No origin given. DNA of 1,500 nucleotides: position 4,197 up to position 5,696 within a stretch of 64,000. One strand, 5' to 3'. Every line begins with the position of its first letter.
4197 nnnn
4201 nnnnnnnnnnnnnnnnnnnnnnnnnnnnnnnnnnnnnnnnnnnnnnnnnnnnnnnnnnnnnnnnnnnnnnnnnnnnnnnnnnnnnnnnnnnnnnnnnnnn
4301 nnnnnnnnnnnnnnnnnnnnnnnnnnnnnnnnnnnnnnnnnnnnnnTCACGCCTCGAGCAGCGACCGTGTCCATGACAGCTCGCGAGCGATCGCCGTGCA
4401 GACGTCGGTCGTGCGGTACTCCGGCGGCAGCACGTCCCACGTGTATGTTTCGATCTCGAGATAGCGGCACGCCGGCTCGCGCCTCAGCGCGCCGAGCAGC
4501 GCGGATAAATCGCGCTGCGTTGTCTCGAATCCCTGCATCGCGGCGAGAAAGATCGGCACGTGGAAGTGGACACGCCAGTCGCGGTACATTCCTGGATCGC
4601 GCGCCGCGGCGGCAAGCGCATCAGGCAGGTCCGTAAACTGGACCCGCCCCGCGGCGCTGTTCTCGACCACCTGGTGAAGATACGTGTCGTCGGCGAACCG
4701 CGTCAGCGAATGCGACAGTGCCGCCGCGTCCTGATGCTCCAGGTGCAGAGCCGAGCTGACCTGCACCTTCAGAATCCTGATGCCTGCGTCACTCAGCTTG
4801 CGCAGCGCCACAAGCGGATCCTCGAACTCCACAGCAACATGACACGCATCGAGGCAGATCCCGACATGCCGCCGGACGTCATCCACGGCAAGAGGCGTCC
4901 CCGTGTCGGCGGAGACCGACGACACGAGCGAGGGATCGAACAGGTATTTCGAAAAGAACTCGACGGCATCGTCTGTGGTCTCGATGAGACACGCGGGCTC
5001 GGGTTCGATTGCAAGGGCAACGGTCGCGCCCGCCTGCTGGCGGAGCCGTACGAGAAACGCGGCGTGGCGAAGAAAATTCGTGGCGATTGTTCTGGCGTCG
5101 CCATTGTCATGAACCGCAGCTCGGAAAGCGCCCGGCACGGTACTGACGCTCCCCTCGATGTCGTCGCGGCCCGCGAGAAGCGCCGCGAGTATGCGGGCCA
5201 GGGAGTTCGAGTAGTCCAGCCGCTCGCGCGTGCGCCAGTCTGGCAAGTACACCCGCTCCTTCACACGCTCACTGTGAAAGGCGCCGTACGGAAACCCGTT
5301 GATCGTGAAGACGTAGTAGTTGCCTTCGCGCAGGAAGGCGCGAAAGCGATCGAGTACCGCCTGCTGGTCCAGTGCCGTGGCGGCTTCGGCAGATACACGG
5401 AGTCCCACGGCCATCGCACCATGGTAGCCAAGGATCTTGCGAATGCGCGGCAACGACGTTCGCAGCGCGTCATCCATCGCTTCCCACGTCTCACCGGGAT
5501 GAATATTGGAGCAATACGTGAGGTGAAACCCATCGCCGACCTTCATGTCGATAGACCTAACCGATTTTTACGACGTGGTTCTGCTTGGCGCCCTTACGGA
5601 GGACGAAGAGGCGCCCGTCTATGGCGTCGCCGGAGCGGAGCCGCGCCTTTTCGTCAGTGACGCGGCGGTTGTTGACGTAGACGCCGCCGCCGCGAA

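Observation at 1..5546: Strand-split ebo cluster lacking eboD, with a divergently transcribed O-methyltransferase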

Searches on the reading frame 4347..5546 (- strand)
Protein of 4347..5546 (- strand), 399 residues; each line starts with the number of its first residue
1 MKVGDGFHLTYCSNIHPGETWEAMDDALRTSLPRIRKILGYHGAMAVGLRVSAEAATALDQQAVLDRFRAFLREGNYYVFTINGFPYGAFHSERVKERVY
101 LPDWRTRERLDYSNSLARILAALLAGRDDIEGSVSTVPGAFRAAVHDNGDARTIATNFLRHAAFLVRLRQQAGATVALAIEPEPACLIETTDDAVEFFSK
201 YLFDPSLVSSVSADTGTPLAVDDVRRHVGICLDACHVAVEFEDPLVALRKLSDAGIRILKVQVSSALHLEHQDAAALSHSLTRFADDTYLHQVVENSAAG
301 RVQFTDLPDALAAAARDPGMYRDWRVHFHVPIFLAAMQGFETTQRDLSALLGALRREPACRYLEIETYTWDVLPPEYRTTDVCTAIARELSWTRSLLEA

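Call 6: search_protein_families(library=pfam, proteins=[window:4347-5546:-], max_evalue=0.01)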
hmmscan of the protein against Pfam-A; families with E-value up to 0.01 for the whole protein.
window:4347-5546:- (399 aa): 1 family
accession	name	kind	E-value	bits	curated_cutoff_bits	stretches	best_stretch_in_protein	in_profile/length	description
PF01261.30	AP_endonuc_2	-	0.00017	21.8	31.1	0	221-265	145-187/249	Xylose isomerase-like TIM barrel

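Call 7: search_protein_families(library=ncbifam, proteins=[window:4347-5546:-], max_evalue=0.01)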
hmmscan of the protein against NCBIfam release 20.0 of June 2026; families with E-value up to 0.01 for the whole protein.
window:4347-5546:- (399 aa): 1 family
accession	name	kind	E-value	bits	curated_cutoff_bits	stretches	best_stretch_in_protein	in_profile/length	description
NF035939.1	TIM_EboE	equivalog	3.6e-132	440.7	250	1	9-394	1-379/379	metabolite traffic protein EboE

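Call 20: find_homologous_proteins(query=window:4347-5546:-, max_evalue=1e-10)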
Query window:4347-5546:- (399 aa): 7052 proteins with E <= 1e-10 among 8000 candidates; the best 120 are listed.
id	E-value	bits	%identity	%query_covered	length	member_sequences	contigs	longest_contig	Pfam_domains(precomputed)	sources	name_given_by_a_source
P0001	2.8e-257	871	97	100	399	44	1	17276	-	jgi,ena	-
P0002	7.1e-238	807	90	100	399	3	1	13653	-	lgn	-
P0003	3.0e-235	799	89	100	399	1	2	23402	-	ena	-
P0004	3.9e-235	798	90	100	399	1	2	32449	-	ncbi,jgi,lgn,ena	-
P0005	8.1e-227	771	87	100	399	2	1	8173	-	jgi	jgi:hypothetical protein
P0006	2.2e-173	595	66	100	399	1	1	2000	-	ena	-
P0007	3.3e-170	584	66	100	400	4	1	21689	PF01261.31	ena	-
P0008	2.6e-169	581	66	100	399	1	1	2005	PF01261.31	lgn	-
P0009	5.5e-166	571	63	100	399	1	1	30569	PF01261.31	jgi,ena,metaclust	metaclust:\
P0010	1.4e-165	569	65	100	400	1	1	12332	PF01261.31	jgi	-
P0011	5.5e-165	567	64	100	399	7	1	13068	-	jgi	jgi:sugar phosphate isomerase/epimerase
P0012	1.2e-164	566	65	100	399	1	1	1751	-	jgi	-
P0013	1.3e-164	566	65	100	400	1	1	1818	PF01261.31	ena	-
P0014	1.5e-164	566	64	100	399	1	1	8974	PF01261.31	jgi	jgi:sugar phosphate isomerase/epimerase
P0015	3.2e-164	565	64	100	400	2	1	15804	-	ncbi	-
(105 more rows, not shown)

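Call 22: find_related_loci(query=A1, collection=genome_contigs, flank=10000)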
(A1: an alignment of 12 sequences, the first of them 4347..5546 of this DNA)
Query A1 (399 aa) in genome_contigs; peptide patterns used: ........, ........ (x = any residue, [..] = any of these).
599 stretches matched a pattern (row limit reached: there are more); 593 encode a relative of the query (tblastn E <= 1e-3); the best 80 are kept; 80 distinct loci.
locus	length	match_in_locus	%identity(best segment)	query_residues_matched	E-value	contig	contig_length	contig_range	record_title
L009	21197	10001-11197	95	1-399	0e+0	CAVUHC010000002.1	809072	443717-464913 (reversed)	MAG: uncultured Acidobacteriota bacterium isolate MFD02242.bin.2.68 genome assembly, contig: contig_2246, whole genome s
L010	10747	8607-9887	56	1-397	8e-154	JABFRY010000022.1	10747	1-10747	MAG: Acidobacteria bacterium isolate S-RSF-IL-05 seq_1686, whole genome shotgun sequence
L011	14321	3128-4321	59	1-397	4e-144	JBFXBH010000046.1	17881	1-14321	MAG: Vicinamibacterales bacterium isolate CA_2019_TPBS_41 NODE_13896_length_17881_cov_8.450997_TPBS, whole genome shotgu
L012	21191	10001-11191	58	1-398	7e-137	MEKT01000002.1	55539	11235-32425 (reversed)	MAG: Acidobacteria bacterium RIFCSPLOWO2_02_FULL_65_29 rifcsplowo2_02_scaffold_1015, whole genome shotgun sequence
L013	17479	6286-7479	58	1-399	7e-135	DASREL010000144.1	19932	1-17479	MAG TPA_asm: Vicinamibacterales bacterium isolate SMAG_U10005 k141_2245345, whole genome shotgun sequence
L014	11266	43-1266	51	1-397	1e-131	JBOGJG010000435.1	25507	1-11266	MAG: Acidobacteriota bacterium isolate M3-S_metawrap_bin.129 k127_2740743, whole genome shotgun sequence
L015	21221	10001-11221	53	1-397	8e-131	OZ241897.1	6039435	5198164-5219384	MAG: Acidobacteriota bacterium isolate 7b4b86e9-9a4d-44db-aaa0-056d26db6e00 genome assembly, chromosome: 1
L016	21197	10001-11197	51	1-399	1e-124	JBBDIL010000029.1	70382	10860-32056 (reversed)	MAG: Burkholderiales bacterium isolate LejiaA_63_26 Lejia_A_697_length_70382_cov_15, whole genome shotgun sequence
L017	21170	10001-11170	52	8-397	2e-119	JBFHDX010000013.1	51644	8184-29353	MAG: Alphaproteobacteria bacterium isolate Mix_sand07.2021.05.D.48 k141_2489622_length_51644_cov_32.3855, whole genome s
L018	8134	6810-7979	50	4-392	1e-118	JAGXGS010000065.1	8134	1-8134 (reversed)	MAG: Thiogranum sp. isolate LH_M44 k141_953693, whole genome shotgun sequence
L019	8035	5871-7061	49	1-397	3e-118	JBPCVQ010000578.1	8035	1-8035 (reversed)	MAG: Geminicoccaceae bacterium isolate MAG_seacave_72 S1Ck127_10776019, whole genome shotgun sequence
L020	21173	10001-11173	49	6-397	2e-117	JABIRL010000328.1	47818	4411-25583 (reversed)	MAG: Rhodospirillaceae bacterium isolate SI072_bin164 k141_2953747, whole genome shotgun sequence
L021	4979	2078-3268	49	1-397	2e-116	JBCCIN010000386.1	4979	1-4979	MAG: Pseudomonadota bacterium isolate P01_B01_bin.91 k141_326524_length_4979_cov_107.4911, whole genome shotgun sequence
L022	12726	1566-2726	49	8-397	7e-116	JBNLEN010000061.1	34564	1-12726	MAG: Polyangiaceae bacterium isolate C1C2.bin.25.strict NODE_61_length_34564_cov_3.236321, whole genome shotgun sequence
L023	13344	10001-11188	48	1-397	2e-115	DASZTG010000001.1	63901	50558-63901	MAG TPA_asm: Burkholderiales bacterium isolate SMAG_U6070 k141_356131, whole genome shotgun sequence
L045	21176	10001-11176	45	4-397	2e-106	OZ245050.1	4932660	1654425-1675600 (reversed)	MAG: Granulosicoccus sp. isolate 0ffd33fa-b676-48cf-95d1-698f17edac07 genome assembly, chromosome: 1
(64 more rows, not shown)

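Call 26: search_protein_families(library=ncbifam, proteins=[L016:8796-10004:+, L045:8684-9982:+], max_evalue=0.001)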
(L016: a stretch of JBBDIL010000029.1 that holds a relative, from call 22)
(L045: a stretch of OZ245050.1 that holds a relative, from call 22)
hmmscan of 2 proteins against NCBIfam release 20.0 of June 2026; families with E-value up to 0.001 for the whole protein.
L016:8796-10004:+ (402 aa): 6 families
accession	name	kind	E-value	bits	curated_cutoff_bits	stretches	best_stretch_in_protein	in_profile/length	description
NF004852.0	PRK06203.1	equivalog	9.5e-174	578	333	1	15-399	11-395/407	3-dehydroquinate synthase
TIGR01357.1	aroB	equivalog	4.7e-64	216.8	305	1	55-391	20-342/344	3-dehydroquinate synthase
TIGR04425.1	P_lya_rel_AroB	hypoth_equivalog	2e-45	155.4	400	1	101-393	59-342/348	AroB-related putative sugar phosphate phospholyase (cyclizing)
NF010627.0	PRK14021.1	equivalog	8.8e-33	113.5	565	1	115-334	259-485/542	bifunctional shikimate kinase/3-dehydroquinate synthase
NF010556.0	PRK13951.1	equivalog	3.6e-29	102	560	1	91-318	204-424/492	bifunctional shikimate kinase AroK/3-dehydroquinate synthase AroB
NF002022.0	PRK00843.1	equivalog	4.2e-06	26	413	1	110-303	72-275/350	NAD(P)-dependent glycerol-1-phosphate dehydrogenase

L045:8684-9982:+ (432 aa): 7 families
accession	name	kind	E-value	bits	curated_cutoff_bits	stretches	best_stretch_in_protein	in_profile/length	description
NF004852.0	PRK06203.1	equivalog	1.8e-170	567.2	333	1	45-431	9-395/407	3-dehydroquinate synthase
TIGR01357.1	aroB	equivalog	3.7e-62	210.5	305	1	123-416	49-335/344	3-dehydroquinate synthase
TIGR04425.1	P_lya_rel_AroB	hypoth_equivalog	3.7e-44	151.2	400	1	134-362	60-284/348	AroB-related putative sugar phosphate phospholyase (cyclizing)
NF010627.0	PRK14021.1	equivalog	1.6e-34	119.2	565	1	144-428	256-541/542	bifunctional shikimate kinase/3-dehydroquinate synthase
NF010556.0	PRK13951.1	equivalog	8.2e-28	97.5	560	1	129-418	210-485/492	bifunctional shikimate kinase AroK/3-dehydroquinate synthase AroB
NF002022.0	PRK00843.1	equivalog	4.7e-08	32.4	413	1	143-248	73-173/350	NAD(P)-dependent glycerol-1-phosphate dehydrogenase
NF041822.1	daptide_DH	equivalog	0.00036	19.5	300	1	152-184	49-82/363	daptide-type RiPP biosynthesis dehydogenase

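Call 29: find_encoding_contigs(protein=P0004, flank=10000, max_places=2)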
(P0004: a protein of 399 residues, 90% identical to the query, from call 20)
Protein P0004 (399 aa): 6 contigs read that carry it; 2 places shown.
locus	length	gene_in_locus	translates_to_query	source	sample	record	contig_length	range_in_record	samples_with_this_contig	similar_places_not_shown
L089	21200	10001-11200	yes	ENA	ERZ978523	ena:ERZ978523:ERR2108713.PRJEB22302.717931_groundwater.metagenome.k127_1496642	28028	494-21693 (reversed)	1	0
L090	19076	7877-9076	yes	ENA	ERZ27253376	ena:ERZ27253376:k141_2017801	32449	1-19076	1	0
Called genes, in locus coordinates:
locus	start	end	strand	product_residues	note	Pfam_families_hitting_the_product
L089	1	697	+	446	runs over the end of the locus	PF00206:Lyase_1, PF10397:ADSL_C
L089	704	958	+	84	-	PF02700:PurS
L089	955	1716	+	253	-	PF01965:DJ-1_PfpI, PF13507:GATase_5, PF00117:GATase (faint), PF07685:GATase_3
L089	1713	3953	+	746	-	PF18072:FGAR-AT_linker, PF00586:AIRS, PF02769:AIRS_C, PF00586:AIRS, PF02769:AIRS_C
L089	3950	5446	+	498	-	PF13522:GATase_6, PF13537:GATase_7, PF00156:Pribosyltran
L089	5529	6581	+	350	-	PF00586:AIRS, PF02769:AIRS_C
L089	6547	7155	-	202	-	PF01797:Y1_Tnp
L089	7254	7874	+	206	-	PF00551:Formyl_trans_N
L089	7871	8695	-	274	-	PF00149:Metallophos, PF12850:Metallophos_2 (weak)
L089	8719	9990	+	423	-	PF00579:tRNA-synt_1b, PF22421:SYY_C-terminal, PF01479:S4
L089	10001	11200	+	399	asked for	-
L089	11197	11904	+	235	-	PF01040:UbiA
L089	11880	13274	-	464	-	PF01663:Phosphodiest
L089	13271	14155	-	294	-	PF01026:TatD_DNase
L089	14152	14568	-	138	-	PF28008:EboA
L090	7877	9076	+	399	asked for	-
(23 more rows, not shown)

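Call 30: find_encoding_contigs(protein=P0003, flank=10000, max_places=2)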
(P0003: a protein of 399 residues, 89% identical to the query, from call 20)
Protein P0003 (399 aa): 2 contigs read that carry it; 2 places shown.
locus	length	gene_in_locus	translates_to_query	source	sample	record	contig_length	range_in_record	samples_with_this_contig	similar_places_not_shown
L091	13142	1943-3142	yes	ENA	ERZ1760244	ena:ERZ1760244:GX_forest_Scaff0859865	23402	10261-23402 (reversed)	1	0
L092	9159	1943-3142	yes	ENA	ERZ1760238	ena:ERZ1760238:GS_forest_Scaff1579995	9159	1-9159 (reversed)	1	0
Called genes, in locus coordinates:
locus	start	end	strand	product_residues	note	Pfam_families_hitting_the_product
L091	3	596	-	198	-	?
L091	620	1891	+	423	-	PF00579:tRNA-synt_1b, PF22421:SYY_C-terminal, PF01479:S4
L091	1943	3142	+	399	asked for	-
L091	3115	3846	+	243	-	PF01040:UbiA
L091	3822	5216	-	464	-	PF01663:Phosphodiest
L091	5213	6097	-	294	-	PF01026:TatD_DNase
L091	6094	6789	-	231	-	PF28008:EboA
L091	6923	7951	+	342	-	PF08100:Dimerisation, PF00891:Methyltransf_2, PF13489:Methyltransf_23 (weak), PF08242:Methyltransf_12 (weak), PF13649:Methyltransf_25 (weak)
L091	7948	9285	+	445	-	-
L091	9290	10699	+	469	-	PF00672:HAMP (weak), PF00512:HisKA, PF02518:HATPase_c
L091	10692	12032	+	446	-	PF00072:Response_reg, PF00158:Sigma54_activat, PF14532:Sigma54_activ_2, PF25601:AAA_lid_14, PF02954:HTH_8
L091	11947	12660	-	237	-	PF09335:VTT_dom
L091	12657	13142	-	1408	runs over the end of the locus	PF07584:BatA, PF05762:VWA_CoxE (faint), PF13519:VWA_2, PF06707:DUF1194 (faint), PF00092:VWA, PF13519:VWA_2, PF13768:VWA_3, PF07090:GATase1_like (weak)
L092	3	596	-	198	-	?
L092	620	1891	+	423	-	PF00579:tRNA-synt_1b, PF22421:SYY_C-terminal, PF01479:S4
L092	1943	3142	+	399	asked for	-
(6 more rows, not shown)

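Call 31: find_encoding_contigs(protein=P0007, flank=10000, max_places=2)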
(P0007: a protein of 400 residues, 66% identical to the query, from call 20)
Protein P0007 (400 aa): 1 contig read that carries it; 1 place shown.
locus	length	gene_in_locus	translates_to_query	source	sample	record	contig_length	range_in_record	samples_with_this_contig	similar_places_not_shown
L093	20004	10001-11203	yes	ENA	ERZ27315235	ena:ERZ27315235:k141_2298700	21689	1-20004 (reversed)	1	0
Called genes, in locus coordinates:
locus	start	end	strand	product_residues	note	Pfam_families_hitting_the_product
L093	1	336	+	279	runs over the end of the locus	-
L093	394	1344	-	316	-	PF01872:RibD_C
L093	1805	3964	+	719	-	-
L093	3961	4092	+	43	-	-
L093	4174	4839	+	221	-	PF07589:PEP_exosort_dom (weak)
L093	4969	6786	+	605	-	PF08238:Sel1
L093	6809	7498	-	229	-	PF27149:YdjY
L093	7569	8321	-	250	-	-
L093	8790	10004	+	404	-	PF01761:DHQ_synthase, PF24621:DHQS_C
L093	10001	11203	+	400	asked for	PF01261:AP_endonuc_2 (faint)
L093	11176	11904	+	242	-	PF01040:UbiA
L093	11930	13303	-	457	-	PF01663:Phosphodiest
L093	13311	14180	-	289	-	PF01026:TatD_DNase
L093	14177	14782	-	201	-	PF28008:EboA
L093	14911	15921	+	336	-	PF08100:Dimerisation, PF00891:Methyltransf_2, PF13649:Methyltransf_25 (weak)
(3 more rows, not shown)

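Call 38: search_dna_similar(query=window:4347-5546:-, collection=plasmids, mode=protein, max_rows=40, max_evalue=1e-10)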
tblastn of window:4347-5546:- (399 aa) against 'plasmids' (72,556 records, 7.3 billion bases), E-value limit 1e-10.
Records with a match: 47; places in all: 48; records where one place covers at least 80% of the query: 47.
Best place of each record, by identity: <60% 47.
By first word of the organism name: Streptomyces 28; Ketogulonicigenium 5; Mycetohabitans 3; Salipiger 2; Deinococcus 2; Embleya 2; Gemmatirosa 1; Roseivivax 1; Azospirillum 1; Nonomuraea 1; and 1 more.
By predicted mobility (MOB-suite, as given by PLSDB): non-mobilizable 29; mobilizable 14; conjugative 4.
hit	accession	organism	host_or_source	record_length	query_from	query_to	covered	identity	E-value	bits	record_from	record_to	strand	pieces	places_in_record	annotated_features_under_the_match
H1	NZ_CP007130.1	Gemmatirosa kalamazoonensis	-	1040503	8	398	98%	48.0%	5e-95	318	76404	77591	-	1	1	record has no annotation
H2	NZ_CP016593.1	Ketogulonicigenium vulgare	cell culture,China: Zibo, Shandong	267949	1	399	100%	47.0%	3e-94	316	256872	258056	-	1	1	eboE: metabolite traffic protein EboE | 3-dehydroquinate synthase | UbiA family prenyltransferase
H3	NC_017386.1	Ketogulonicigenium vulgare WSH-001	-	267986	1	399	100%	47.0%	3e-94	316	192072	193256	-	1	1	eboE: metabolite traffic protein EboE | 3-dehydroquinate synthase | UbiA family prenyltransferase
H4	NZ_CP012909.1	Ketogulonicigenium vulgare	cell culture,Tianjin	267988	1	399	100%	47.0%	3e-94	316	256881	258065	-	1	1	eboE: metabolite traffic protein EboE | 3-dehydroquinate synthase | UbiA family prenyltransferase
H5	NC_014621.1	Ketogulonicigenium vulgare Y25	-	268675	1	399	100%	47.0%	3e-94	316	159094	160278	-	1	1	eboE: metabolite traffic protein EboE | 3-dehydroquinate synthase | UbiA family prenyltransferase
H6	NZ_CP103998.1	Ketogulonicigenium vulgare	Tenebrio molitor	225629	1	399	100%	46.2%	1e-91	308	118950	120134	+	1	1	eboE: metabolite traffic protein EboE | 3-dehydroquinate synthase | UbiA family prenyltransferase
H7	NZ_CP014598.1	Salipiger sp. CCB-MM3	mangrove soil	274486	1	392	98%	44.9%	3e-87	296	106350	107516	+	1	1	eboE: metabolite traffic protein EboE | 3-dehydroquinate synthase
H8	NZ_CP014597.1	Salipiger sp. CCB-MM3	mangrove soil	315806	9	392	96%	45.5%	8e-83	283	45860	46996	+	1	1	eboE: metabolite traffic protein EboE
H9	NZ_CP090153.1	Roseivivax marinus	Bathymodiolus marisindicus,single cell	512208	9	397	97%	43.1%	4e-79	272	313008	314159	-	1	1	eboE: metabolite traffic protein EboE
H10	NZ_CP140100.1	Deinococcus sp. AB2017081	pure culture,soil near an iron factory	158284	6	397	98%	41.9%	1e-68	242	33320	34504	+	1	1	eboE: metabolite traffic protein EboE | UbiA family prenyltransferase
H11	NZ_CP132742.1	Mycetohabitans endofungorum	Rhizopus microsporus,culture isolated ...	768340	1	398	100%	40.7%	3e-79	273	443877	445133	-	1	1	eboE: metabolite traffic protein EboE | UbiA family prenyltransferase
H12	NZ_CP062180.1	Mycetohabitans endofungorum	Rhizopus microsporus,bacterial ...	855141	1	398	100%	40.7%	3e-79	273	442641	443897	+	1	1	eboE: metabolite traffic protein EboE | UbiA family prenyltransferase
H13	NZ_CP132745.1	Mycetohabitans endofungorum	-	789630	1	398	100%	40.5%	1e-78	271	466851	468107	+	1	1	eboE: metabolite traffic protein EboE | UbiA family prenyltransferase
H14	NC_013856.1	Azospirillum sp. B510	-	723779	1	392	98%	40.4%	7e-61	219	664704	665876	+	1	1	eboE: metabolite traffic protein EboE | UbiA family prenyltransferase | 3-dehydroquinate synthase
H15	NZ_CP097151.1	Deinococcus sp. QL22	-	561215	4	397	99%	38.2%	9e-63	225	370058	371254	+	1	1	eboE: metabolite traffic protein EboE | UbiA family prenyltransferase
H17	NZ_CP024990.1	Streptomyces sp. AMCC400023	Potato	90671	4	397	99%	36.0%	2e-49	186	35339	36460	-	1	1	eboE: metabolite traffic protein EboE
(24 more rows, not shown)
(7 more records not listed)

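Call 39: get_annotated_region(hit=H17, flank=9000)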
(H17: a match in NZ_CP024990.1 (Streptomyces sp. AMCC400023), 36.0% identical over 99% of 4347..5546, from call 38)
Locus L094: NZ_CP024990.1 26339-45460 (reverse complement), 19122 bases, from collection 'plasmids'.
description: Streptomyces sp. AMCC400023 plasmid unnamed1, complete sequence
organism: Streptomyces sp. AMCC400023 (NCBI taxid 2056258)
taxonomy: Bacteria; Actinomycetota; Actinomycetes; Kitasatosporales; Streptomycetaceae; Streptomyces; Streptomyces sp. AMCC400023
host: -; source: Potato; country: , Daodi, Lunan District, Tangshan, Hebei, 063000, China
typing (MOB-suite, as given by PLSDB): non-mobilizable
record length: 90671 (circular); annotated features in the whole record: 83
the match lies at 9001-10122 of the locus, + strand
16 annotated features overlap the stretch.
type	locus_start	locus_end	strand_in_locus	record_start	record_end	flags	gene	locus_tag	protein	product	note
CDS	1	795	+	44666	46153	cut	-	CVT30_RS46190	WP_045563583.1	FAD-dependent oxidoreductase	-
CDS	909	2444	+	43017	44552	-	-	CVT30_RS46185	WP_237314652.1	FAD-dependent monooxygenase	-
CDS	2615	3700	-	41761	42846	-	-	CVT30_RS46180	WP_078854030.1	methyltransferase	-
CDS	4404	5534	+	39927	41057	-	-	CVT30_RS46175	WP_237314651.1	inositol-3-phosphate synthase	GO:0006021 - inositol biosynthetic process [Evidence IEA]; GO:0008654 - phospholipid biosynthetic process [Evidence IEA]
CDS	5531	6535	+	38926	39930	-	-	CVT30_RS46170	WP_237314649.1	SCO3242 family prenyltransferase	-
CDS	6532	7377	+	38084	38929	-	-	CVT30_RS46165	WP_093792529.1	sugar phosphate isomerase/epimerase family protein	-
CDS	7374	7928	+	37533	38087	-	-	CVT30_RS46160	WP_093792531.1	EboA domain-containing protein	-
CDS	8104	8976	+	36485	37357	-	-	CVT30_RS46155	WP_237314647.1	TatD family hydrolase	-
CDS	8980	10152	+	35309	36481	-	eboE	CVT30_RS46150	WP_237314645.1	metabolite traffic protein EboE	-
CDS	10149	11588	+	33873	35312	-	-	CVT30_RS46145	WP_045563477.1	nucleotide pyrophosphatase/phosphodiesterase family protein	-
CDS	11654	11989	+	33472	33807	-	-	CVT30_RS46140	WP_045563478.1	4Fe-4S dicluster-binding protein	-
CDS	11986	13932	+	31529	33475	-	-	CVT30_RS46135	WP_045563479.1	hypothetical protein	-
CDS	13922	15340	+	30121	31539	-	-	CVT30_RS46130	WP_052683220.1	amidase family protein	-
CDS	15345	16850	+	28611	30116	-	-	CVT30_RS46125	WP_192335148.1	glutamine synthetase family protein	GO:0006542 - glutamine biosynthetic process [Evidence IEA]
CDS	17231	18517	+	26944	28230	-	purB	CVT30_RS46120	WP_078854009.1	adenylosuccinate lyase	GO:0009152 - purine ribonucleotide biosynthetic process [Evidence IEA]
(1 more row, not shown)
